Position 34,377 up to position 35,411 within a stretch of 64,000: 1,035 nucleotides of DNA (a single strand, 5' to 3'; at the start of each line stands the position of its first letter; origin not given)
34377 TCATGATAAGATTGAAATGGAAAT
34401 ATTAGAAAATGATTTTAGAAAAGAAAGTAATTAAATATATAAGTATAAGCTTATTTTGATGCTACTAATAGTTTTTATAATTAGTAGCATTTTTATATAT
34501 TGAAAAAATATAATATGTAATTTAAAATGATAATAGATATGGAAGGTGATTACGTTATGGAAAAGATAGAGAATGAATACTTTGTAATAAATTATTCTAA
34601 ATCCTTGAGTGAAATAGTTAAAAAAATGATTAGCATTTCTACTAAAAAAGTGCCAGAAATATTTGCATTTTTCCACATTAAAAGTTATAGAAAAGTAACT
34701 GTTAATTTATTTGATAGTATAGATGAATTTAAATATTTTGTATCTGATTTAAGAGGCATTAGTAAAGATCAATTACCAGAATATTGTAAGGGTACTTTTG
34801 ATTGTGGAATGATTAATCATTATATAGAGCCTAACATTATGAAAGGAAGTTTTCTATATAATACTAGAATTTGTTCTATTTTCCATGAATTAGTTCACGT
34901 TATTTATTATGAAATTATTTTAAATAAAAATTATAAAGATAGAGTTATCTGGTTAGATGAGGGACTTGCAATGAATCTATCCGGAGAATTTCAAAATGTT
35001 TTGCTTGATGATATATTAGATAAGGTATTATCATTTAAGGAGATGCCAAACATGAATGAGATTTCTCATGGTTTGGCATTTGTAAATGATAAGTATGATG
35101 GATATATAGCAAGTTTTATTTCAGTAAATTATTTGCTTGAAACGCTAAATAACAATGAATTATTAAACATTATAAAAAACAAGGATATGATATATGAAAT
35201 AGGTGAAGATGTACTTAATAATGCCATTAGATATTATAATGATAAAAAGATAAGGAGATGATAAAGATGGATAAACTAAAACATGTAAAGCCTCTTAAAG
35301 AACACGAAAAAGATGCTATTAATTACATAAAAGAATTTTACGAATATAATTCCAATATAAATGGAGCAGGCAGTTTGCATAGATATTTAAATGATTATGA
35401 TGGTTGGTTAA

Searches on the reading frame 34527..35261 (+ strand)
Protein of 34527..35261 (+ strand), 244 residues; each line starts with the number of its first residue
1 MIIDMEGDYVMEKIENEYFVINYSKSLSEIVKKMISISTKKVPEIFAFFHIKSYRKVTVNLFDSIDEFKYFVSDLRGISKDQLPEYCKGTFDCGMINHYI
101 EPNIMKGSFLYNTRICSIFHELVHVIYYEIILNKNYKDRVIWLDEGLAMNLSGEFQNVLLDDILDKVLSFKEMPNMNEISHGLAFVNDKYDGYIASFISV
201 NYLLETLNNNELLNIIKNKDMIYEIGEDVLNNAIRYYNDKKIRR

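Call 73: search_protein_families(library=pfam, proteins=[window:34527-35261:+], max_evalue=0.0001)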
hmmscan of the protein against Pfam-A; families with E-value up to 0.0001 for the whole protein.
window:34527-35261:+ (244 aa): 1 family
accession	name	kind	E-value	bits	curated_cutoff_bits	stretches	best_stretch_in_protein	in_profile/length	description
PF13485.12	Peptidase_MA_2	-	2.6e-08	34.3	32.4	1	117-218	69-169/201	Peptidase MA superfamily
